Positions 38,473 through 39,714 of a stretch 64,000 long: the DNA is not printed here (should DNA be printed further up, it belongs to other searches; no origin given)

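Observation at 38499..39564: Sigma54 promoter in front of flgB next to a sigma54 activator that has no sensory/receiver domain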

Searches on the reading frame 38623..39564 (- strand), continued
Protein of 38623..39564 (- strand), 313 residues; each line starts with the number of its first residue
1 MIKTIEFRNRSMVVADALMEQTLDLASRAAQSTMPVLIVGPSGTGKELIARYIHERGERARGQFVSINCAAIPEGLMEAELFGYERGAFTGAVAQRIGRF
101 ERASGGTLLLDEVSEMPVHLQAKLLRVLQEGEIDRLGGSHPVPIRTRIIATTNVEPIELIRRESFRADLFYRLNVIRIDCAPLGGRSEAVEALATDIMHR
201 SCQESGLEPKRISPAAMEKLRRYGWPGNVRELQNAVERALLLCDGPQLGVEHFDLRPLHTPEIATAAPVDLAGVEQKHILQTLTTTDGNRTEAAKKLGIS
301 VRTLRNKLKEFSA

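Call 19: find_encoding_contigs(protein=P0018, flank=4000, max_places=1)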
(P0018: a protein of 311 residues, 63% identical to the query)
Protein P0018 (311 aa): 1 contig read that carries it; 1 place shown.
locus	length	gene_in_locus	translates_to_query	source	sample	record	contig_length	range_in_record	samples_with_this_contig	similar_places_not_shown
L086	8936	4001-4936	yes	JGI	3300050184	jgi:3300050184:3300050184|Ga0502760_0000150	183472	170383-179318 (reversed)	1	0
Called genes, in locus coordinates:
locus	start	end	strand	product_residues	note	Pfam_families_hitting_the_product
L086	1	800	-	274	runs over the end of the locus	PF02405:MlaE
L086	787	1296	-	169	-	-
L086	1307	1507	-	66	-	-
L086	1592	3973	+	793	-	PF13174:TPR_6 (faint), PF07719:TPR_2 (faint), PF12895:ANAPC3 (faint), PF13424:TPR_12 (faint), PF13428:TPR_14 (faint), PF14559:TPR_19 (faint), PF00515:TPR_1 (faint), PF13432:TPR_16, +1 more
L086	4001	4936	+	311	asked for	PF00158:Sigma54_activat, PF14532:Sigma54_activ_2, PF00004:AAA (weak), PF07724:AAA_2 (faint), PF07728:AAA_5, PF25601:AAA_lid_14, PF02954:HTH_8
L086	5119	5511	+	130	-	-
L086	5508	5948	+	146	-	PF00460:Flg_bb_rod, PF06429:Flg_bbr_C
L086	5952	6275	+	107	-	PF02049:FliE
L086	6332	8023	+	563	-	PF01514:YscJ_FliF, PF08345:YscJ_FliF_C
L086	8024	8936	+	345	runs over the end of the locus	PF03448:MgtE_N (faint), PF14842:FliG_N, PF14841:FliG_M, PF01706:FliG_C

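Call 22: list_cluster_members(proteins=[P0001, P0003, P0008, P0010, P0070, P0059, P0089, P0107, P0032, P0096])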
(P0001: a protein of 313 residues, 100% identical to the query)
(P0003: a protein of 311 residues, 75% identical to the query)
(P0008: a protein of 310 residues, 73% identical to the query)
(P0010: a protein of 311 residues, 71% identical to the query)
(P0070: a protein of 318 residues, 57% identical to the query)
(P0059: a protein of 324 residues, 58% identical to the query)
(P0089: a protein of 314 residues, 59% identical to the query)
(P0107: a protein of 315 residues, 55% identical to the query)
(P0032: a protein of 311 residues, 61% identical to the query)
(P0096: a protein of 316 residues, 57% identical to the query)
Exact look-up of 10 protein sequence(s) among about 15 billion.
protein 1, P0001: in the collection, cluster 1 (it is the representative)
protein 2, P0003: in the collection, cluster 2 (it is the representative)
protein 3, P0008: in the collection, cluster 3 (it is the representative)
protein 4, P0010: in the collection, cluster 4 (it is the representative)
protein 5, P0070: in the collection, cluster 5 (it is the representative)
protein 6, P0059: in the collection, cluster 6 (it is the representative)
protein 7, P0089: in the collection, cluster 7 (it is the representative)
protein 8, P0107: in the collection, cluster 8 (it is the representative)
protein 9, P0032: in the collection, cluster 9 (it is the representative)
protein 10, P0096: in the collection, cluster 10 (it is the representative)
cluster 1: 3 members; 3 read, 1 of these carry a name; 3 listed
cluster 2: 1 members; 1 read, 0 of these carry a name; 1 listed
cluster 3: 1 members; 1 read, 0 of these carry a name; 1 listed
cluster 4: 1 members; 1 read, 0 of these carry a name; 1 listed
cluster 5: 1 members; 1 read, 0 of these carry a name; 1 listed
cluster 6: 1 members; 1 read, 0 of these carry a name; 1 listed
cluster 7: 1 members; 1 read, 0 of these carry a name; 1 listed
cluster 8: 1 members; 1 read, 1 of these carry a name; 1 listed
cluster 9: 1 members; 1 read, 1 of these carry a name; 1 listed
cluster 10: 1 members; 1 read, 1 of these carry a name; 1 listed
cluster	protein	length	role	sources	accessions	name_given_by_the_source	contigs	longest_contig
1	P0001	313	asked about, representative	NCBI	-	-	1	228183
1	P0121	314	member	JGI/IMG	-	DNA-binding NtrC family response regulator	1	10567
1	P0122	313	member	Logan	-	-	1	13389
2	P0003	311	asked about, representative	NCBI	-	-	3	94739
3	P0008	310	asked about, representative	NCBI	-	-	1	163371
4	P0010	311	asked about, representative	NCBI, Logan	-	-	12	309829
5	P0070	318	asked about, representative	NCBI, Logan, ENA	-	-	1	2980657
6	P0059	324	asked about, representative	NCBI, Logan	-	-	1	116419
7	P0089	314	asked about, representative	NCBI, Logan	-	-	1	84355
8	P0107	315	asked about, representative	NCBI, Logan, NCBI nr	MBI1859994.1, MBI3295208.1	MAG: sigma-54-dependent Fis family transcriptional regulator [Deltaproteobacteria ... | sigma-54-dependent Fis family transcriptional regulator [Deltaproteobacteria bacterium]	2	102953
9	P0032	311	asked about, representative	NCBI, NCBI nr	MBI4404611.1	MAG: sigma-54-dependent Fis family transcriptional regulator [Deltaproteobacteria ... | sigma-54-dependent Fis family transcriptional regulator [Deltaproteobacteria bacterium]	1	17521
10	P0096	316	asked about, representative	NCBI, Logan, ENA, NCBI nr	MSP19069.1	MAG: sigma-54-dependent Fis family transcriptional regulator [Bdellovibrionales bacterium] | sigma-54-dependent Fis family transcriptional regulator [Bdellovibrionales bacterium]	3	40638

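Call 35: find_encoding_contigs(protein=P0038, flank=4000, max_places=1)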
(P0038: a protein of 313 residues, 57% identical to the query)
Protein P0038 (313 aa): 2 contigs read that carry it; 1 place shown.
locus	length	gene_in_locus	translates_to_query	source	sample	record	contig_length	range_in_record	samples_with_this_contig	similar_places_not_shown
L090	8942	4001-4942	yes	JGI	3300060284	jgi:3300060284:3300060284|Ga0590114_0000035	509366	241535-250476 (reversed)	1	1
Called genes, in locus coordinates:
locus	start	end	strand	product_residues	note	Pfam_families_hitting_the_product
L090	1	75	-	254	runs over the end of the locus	PF00005:ABC_tran, PF13304:AAA_21 (weak)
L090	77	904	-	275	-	PF02405:MlaE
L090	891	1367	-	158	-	-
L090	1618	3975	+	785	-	PF13525:YfiO (faint), PF07719:TPR_2 (faint), PF13424:TPR_12 (faint), PF13414:TPR_11 (weak), PF13432:TPR_16 (weak)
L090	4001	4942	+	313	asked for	PF00158:Sigma54_activat, PF14532:Sigma54_activ_2, PF00004:AAA (weak), PF07728:AAA_5, PF25601:AAA_lid_14, PF02954:HTH_8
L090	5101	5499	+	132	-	-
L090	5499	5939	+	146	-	PF00460:Flg_bb_rod, PF06429:Flg_bbr_C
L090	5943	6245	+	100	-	PF02049:FliE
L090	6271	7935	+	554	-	PF01514:YscJ_FliF, PF08345:YscJ_FliF_C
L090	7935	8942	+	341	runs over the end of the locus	PF03448:MgtE_N (faint), PF14842:FliG_N, PF14841:FliG_M, PF01706:FliG_C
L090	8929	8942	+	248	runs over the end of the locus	-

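Call 36: find_encoding_contigs(protein=P0059, flank=4000, max_places=1)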
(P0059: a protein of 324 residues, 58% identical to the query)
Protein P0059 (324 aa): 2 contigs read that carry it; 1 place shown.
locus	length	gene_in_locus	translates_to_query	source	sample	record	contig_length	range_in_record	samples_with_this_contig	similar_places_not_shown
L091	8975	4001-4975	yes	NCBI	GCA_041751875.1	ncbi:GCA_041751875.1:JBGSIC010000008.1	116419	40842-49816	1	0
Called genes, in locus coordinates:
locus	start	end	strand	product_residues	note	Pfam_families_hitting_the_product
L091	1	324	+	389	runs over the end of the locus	PF13692:Glyco_trans_1_4 (weak), PF13524:Glyco_trans_1_2 (faint)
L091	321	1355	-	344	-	PF13524:Glyco_trans_1_2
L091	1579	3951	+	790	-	PF07719:TPR_2 (faint), PF13174:TPR_6 (faint), PF13432:TPR_16 (faint), PF14559:TPR_19 (faint)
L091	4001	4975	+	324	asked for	PF00158:Sigma54_activat, PF14532:Sigma54_activ_2, PF25601:AAA_lid_14, PF02954:HTH_8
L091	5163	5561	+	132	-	-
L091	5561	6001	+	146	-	PF00460:Flg_bb_rod (weak), PF06429:Flg_bbr_C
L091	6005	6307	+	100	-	PF02049:FliE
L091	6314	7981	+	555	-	PF01514:YscJ_FliF, PF08345:YscJ_FliF_C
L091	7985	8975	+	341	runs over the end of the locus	PF03448:MgtE_N (faint), PF14842:FliG_N, PF14841:FliG_M, PF01706:FliG_C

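Call 37: find_encoding_contigs(protein=P0013, flank=4000, max_places=1)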
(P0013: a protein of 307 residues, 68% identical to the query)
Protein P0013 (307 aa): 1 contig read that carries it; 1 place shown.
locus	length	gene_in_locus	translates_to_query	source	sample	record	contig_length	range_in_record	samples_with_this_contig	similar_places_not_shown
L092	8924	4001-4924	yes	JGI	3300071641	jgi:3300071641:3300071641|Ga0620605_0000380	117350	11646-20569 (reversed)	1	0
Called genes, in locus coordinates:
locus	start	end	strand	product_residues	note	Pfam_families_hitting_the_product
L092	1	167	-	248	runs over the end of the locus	PF00005:ABC_tran, PF13304:AAA_21 (weak)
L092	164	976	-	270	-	PF02405:MlaE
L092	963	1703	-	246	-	-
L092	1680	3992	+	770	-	PF13432:TPR_16 (faint), PF13424:TPR_12 (faint)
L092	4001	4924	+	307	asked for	PF00158:Sigma54_activat, PF14532:Sigma54_activ_2, PF00004:AAA (weak), PF07728:AAA_5, PF25601:AAA_lid_14, PF02954:HTH_8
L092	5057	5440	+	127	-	-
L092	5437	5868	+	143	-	PF00460:Flg_bb_rod (weak), PF06429:Flg_bbr_C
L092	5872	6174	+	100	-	PF02049:FliE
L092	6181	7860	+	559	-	PF01514:YscJ_FliF, PF08345:YscJ_FliF_C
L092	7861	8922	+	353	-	PF03448:MgtE_N (faint), PF14842:FliG_N, PF14841:FliG_M, PF01706:FliG_C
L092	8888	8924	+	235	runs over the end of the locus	-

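Call 38: find_encoding_contigs(protein=P0094, flank=4000, max_places=1)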
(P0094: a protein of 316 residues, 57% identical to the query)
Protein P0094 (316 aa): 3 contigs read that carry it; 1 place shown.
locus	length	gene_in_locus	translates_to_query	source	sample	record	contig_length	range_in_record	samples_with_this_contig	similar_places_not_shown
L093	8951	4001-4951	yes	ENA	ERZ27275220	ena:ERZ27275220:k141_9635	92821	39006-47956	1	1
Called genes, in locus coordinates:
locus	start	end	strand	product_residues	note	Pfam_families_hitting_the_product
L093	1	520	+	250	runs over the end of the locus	-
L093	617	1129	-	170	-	-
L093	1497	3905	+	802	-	-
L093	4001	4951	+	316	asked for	PF00158:Sigma54_activat, PF14532:Sigma54_activ_2, PF07728:AAA_5 (weak), PF25601:AAA_lid_14, PF02954:HTH_8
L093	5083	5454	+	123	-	-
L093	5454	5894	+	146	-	PF00460:Flg_bb_rod, PF06429:Flg_bbr_C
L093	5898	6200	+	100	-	PF02049:FliE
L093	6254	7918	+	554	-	PF01514:YscJ_FliF, PF08345:YscJ_FliF_C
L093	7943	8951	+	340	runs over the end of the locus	PF14842:FliG_N, PF14841:FliG_M, PF01706:FliG_C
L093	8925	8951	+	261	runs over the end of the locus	PF02108:FliH (weak)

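Call 51: search_solved_structures(query=window:38623-39564:-, max_evalue=1e-30)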
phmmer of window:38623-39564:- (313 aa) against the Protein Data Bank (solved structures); distinct sequences matched with E-value up to 1e-30: 35.
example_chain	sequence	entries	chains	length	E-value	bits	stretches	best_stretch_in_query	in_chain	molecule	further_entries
4qhs_A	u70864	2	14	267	4e-73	249.6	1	8-255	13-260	Flagellar regulatory protein C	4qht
6lua_A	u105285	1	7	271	2.9e-72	246.7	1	8-255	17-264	Flagellar regulatory protein C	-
6luf_A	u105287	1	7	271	7.7e-72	245.3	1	8-255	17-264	Flagellar regulatory protein C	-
1ojl_A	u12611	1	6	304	4.1e-66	226.5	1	12-308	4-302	TRANSCRIPTIONAL REGULATORY PROTEIN ZRAR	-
4l4u_A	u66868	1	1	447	3e-65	223.7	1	12-312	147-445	Transcriptional regulator (NtrC family)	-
9qq6_C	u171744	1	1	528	2.4e-63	217.5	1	12-306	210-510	Nif-specific regulatory protein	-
6jdi_A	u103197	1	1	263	1.2e-61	211.9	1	10-251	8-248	Nitrogen assimilation regulatory protein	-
6iy8_A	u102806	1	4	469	2.4e-61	210.9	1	24-245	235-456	Positive regulator CapR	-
5exx_A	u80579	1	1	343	4.7e-61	210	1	10-252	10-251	Transcriptional regulator FleQ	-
8p53_C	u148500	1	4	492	5.2e-61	209.8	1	10-252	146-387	Transcriptional regulator FleQ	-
6j7e_A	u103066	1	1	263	5.8e-61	209.6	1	10-251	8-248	Nitrogen assimilation regulatory protein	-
7ejw_C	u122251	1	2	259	6.1e-61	209.6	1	10-250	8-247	Transcriptional regulator FleQ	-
5exp_A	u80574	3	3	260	6.7e-61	209.4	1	10-250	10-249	Transcriptional regulator FleQ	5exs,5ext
26jl_A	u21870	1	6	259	7.3e-61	209.3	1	19-254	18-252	Flagellar regulatory protein A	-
1ny6_A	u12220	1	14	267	1.2e-60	208.6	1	11-246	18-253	transcriptional regulator (NtrC family)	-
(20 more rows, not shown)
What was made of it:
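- On FlrC/FleR/FlgR flagellar response regulators: The top PDB hits are three FlrC entries (call 51).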

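Call 59: search_solved_structures(query=window:38623-39564:-, max_evalue=1e-70, show_alignments=1)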
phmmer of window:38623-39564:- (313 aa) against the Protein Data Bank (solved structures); distinct sequences matched with E-value up to 1e-70: 3.
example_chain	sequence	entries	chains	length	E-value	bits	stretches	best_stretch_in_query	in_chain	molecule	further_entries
4qhs_A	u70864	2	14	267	4e-73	249.6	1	8-255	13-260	Flagellar regulatory protein C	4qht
6lua_A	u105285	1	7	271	2.9e-72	246.7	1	8-255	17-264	Flagellar regulatory protein C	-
6luf_A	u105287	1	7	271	7.7e-72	245.3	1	8-255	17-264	Flagellar regulatory protein C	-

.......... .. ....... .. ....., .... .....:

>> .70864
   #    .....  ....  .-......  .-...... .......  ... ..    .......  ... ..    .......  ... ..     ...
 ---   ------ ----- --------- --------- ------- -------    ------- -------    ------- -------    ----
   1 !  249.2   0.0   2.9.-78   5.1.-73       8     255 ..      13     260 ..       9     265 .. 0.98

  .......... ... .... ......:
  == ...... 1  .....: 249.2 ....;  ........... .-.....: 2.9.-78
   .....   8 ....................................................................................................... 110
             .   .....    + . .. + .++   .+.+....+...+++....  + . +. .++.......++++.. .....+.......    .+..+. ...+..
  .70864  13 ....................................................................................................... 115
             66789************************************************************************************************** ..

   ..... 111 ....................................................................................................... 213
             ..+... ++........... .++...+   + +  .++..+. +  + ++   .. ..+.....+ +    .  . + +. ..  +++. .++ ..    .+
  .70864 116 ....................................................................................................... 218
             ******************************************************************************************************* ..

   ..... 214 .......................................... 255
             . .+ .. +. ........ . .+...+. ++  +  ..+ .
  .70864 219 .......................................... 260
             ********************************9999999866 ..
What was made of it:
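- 38623..39564 (-): Receiver-less sigma-54 activator (bEBP), 313 aa: AAA+ core with GAFTGA, lid and Fis-type HTH. It is FlrC/FlbD-like. The closest solved chain is the V. cholerae FlrC AAA+ domain, E 4e-73 (calls 51, 59).
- Closest known: FlrC. Same: FlrC is the closest solved sequence (FlrC AAA+ domain, E 4e-73, aligned over residues 8-255; calls 51, 59).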
